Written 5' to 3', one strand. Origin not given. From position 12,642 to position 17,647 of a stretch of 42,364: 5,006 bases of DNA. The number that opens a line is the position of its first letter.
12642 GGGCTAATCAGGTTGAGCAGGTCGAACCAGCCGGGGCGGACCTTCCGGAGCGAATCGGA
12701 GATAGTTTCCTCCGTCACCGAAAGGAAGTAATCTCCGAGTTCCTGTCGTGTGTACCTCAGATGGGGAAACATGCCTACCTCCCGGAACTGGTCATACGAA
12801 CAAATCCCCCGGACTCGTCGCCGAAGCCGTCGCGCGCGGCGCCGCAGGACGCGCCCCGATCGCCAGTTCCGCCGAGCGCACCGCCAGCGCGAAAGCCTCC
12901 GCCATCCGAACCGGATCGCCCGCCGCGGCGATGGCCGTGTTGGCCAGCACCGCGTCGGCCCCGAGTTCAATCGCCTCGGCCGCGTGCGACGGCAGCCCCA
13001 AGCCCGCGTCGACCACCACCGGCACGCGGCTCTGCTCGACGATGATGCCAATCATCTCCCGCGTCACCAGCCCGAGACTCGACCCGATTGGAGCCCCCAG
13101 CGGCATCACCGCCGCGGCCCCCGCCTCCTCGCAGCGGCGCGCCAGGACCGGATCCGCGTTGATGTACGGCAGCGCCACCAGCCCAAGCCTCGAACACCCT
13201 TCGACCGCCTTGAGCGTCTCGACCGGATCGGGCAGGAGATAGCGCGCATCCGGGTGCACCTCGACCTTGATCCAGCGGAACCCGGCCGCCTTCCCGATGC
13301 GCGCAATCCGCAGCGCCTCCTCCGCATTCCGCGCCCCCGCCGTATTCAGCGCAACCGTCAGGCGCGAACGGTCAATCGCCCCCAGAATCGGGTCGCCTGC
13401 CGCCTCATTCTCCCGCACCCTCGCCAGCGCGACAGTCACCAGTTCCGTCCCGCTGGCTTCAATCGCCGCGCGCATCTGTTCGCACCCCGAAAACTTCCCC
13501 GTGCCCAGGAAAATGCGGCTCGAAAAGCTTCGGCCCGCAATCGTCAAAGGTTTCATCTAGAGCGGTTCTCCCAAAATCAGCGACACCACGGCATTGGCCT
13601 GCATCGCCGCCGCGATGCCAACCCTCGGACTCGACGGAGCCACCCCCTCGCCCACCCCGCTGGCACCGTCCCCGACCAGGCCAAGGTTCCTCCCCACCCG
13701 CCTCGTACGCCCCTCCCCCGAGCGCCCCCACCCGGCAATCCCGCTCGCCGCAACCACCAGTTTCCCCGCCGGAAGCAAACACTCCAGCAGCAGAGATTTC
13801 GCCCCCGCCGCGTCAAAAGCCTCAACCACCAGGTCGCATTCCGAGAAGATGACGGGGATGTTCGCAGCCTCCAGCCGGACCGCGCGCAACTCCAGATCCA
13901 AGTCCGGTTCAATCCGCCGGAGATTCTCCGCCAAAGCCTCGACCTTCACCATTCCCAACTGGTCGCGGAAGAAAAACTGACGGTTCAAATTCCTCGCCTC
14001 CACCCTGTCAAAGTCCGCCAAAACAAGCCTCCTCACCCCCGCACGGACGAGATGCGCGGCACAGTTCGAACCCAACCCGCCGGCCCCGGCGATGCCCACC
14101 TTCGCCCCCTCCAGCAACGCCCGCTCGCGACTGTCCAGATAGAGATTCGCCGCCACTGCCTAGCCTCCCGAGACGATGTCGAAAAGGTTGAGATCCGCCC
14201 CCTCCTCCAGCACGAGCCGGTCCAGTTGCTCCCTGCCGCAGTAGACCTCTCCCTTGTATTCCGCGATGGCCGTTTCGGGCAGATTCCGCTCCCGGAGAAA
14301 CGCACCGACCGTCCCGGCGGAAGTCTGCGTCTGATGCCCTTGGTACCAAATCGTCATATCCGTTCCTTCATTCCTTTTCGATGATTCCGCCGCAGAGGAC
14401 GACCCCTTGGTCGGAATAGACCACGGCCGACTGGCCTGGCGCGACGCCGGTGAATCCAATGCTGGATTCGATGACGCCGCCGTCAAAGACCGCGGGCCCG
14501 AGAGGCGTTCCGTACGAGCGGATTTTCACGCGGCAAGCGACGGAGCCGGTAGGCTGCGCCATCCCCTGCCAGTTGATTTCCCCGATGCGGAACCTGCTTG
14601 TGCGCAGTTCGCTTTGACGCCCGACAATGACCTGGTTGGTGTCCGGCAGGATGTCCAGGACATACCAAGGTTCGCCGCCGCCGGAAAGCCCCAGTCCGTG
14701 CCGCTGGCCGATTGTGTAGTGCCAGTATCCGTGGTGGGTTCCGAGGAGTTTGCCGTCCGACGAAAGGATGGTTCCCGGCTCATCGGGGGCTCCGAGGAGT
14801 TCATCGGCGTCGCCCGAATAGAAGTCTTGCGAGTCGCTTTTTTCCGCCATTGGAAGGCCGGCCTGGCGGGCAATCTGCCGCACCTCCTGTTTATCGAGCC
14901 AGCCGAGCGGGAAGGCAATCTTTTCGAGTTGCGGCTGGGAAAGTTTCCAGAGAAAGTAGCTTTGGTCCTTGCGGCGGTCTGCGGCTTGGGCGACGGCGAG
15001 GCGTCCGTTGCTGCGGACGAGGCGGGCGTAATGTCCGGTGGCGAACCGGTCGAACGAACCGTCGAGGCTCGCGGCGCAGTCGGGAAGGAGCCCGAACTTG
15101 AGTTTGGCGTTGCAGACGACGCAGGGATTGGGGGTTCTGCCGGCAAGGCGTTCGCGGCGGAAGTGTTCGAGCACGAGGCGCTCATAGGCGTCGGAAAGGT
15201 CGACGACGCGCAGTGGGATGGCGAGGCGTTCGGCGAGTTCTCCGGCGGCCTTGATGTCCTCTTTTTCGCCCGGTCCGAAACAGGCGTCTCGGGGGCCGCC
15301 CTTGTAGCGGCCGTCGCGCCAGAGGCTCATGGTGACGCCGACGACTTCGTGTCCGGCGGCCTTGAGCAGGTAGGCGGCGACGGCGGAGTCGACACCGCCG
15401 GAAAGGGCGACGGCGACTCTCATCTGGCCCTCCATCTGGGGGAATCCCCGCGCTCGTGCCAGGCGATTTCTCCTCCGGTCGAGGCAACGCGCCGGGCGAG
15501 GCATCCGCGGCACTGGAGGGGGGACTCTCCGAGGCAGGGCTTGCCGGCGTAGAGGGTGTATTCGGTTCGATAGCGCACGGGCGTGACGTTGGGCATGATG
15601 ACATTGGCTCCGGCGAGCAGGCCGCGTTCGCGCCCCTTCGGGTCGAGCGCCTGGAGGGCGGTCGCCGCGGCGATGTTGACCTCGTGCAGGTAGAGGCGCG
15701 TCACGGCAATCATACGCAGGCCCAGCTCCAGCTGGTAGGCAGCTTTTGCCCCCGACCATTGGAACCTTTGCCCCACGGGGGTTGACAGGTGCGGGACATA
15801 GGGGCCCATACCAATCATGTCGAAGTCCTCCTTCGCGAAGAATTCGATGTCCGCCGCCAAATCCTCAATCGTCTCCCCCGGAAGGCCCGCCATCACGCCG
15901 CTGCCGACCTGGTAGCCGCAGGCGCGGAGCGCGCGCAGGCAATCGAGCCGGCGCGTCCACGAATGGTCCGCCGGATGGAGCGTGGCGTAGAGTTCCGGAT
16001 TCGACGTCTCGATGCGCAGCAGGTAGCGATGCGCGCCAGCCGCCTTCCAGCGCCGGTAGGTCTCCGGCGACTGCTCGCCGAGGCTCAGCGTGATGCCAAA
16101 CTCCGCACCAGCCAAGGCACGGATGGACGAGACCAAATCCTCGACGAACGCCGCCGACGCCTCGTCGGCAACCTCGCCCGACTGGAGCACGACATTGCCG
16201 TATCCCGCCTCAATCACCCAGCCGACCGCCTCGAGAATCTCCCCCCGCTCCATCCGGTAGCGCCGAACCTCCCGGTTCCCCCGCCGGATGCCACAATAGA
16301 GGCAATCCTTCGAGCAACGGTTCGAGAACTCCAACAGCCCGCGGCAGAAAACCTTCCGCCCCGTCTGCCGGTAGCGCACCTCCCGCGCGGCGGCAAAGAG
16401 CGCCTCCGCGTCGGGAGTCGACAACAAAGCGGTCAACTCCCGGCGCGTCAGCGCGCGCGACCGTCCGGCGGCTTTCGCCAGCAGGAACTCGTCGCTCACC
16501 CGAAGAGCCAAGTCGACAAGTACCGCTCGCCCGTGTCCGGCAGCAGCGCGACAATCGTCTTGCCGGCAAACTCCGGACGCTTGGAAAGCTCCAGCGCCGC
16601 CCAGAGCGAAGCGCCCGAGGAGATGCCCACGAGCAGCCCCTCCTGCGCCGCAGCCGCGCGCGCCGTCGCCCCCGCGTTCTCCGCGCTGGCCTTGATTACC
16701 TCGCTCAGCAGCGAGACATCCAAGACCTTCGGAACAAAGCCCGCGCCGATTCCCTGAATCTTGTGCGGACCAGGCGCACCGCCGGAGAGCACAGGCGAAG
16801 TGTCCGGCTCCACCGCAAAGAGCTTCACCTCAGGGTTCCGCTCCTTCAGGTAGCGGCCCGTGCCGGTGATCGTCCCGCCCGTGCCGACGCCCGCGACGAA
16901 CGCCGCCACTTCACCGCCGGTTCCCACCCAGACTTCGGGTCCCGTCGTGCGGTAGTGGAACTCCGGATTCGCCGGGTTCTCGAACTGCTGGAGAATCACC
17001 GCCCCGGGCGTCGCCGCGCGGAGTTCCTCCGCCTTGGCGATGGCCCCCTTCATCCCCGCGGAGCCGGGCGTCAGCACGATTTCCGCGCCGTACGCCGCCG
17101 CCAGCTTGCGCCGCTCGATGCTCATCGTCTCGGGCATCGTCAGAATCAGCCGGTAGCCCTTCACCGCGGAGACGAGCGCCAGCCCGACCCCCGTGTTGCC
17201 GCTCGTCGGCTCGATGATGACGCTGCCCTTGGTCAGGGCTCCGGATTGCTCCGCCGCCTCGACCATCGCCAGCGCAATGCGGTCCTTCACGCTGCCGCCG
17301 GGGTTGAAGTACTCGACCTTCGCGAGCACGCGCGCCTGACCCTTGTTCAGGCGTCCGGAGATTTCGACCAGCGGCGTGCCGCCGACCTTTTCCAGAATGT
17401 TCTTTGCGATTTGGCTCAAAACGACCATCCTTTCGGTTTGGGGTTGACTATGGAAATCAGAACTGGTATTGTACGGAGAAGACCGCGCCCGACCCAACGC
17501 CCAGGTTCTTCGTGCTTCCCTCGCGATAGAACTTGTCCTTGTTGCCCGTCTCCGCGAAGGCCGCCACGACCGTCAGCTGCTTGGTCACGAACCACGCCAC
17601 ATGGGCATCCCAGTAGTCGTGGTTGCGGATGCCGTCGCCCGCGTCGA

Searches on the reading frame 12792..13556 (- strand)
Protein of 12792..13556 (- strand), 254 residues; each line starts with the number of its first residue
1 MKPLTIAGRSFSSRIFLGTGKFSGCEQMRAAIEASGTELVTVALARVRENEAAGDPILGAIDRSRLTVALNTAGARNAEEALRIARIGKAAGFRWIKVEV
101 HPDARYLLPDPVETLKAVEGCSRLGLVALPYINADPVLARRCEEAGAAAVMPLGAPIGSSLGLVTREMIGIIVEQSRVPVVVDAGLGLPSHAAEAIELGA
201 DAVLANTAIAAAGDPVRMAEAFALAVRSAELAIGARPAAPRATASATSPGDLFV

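Call 42: search_protein_families(library=pfam, proteins=[window:12792-13556:-], max_evalue=0.01)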
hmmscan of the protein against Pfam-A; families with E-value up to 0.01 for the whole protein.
window:12792-13556:- (254 aa): 2 families
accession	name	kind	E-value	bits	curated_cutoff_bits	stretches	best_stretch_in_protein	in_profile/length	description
PF05690.20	ThiG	-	6.1e-88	294.8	23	1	5-249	1-247/247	Thiazole biosynthesis protein ThiG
PF00977.27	His_biosynth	-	0.004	17.1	23.6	0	165-212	61-108/228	Histidine biosynthesis protein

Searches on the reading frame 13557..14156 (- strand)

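Call 42: search_protein_families(library=pfam, proteins=[window:13557-14156:-], max_evalue=0.01)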
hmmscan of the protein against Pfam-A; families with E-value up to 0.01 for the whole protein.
window:13557-14156:- (199 aa): 2 families
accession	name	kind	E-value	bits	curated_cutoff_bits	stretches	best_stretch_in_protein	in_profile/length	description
PF00899.27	ThiF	-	3.6e-32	111.9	28.1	1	14-145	17-149/238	ThiF family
PF01488.26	Shikimate_DH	-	0.00082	19.9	24.3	1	15-81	10-75/138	Shikimate / quinate 5-dehydrogenase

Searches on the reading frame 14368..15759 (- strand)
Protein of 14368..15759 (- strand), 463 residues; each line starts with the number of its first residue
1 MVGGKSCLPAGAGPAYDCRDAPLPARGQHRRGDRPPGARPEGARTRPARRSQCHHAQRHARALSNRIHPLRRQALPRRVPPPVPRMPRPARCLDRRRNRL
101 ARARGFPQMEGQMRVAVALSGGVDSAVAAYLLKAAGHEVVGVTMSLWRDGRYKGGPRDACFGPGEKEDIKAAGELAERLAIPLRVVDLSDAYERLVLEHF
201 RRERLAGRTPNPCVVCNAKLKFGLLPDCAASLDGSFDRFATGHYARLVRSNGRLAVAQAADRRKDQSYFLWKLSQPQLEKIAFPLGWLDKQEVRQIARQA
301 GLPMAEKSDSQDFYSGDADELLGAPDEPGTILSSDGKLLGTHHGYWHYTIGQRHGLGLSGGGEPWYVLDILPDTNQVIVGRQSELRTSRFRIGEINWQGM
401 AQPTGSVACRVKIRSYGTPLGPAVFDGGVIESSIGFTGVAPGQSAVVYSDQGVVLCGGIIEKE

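Call 42: search_protein_families(library=pfam, proteins=[window:14368-15759:-], max_evalue=0.01)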
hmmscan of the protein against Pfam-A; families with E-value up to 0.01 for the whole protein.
window:14368-15759:- (463 aa): 7 families
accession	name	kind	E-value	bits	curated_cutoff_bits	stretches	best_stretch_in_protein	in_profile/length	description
PF03054.22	tRNA_Me_trans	-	4.5e-62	209.7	20.6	1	113-312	1-196/202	tRNA methyl transferase HUP domain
PF20259.3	tRNA_Me_trans_M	-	3.7e-21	74.9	27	1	325-381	9-66/66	tRNA methyl transferase PRC-barrel domain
PF20258.4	tRNA_Me_trans_C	-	6e-07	30.2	20.6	1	389-460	3-77/77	Aminomethyltransferase beta-barrel domain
PF02540.23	NAD_synthase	-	1.1e-05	25.2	21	1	111-194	17-87/242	NAD synthase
PF06508.19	QueC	-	0.00013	22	22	0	116-144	3-31/210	Queuosine biosynthesis protein QueC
PF00733.27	Asn_synthase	-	0.0011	19.2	21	1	108-188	13-79/354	Asparagine synthase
PF02568.20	ThiI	-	0.0029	17.7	20.5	1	114-144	5-35/197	Thiamine biosynthesis protein (ThiI)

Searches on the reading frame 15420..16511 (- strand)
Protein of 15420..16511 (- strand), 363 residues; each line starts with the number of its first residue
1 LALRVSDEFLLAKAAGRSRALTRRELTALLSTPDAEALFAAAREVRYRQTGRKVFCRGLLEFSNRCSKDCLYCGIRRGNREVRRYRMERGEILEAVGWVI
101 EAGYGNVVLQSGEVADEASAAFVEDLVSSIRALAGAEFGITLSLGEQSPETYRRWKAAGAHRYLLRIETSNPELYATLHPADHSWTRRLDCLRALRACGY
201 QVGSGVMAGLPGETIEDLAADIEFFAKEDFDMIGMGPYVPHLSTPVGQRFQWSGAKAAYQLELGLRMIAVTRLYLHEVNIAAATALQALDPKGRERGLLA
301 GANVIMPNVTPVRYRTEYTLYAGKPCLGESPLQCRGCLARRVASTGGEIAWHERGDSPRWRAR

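Call 42: search_protein_families(library=pfam, proteins=[window:15420-16511:-], max_evalue=0.01)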
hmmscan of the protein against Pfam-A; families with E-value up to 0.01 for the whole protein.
window:15420-16511:- (363 aa): 1 family
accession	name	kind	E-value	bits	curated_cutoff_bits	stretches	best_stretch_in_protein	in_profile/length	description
PF04055.27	Radical_SAM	-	5.2e-21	76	29.5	1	61-224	2-165/166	Radical SAM superfamily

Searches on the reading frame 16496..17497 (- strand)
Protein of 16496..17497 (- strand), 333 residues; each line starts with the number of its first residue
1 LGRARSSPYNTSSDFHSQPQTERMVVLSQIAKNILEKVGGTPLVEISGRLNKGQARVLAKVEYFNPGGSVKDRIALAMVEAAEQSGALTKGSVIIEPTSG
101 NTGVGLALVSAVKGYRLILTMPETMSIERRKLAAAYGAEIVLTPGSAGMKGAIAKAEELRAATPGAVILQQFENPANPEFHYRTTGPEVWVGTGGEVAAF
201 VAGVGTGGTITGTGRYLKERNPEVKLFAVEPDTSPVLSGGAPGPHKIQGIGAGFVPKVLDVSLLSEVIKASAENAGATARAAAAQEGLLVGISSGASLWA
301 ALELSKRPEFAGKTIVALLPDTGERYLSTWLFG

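Call 42: search_protein_families(library=pfam, proteins=[window:16496-17497:-], max_evalue=0.01)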
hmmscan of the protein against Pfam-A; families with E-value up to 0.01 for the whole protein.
window:16496-17497:- (333 aa): 1 family
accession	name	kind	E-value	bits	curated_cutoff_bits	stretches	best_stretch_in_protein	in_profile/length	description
PF00291.31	PALP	-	8.2e-72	242.5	35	1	36-321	3-295/295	Pyridoxal-phosphate dependent enzyme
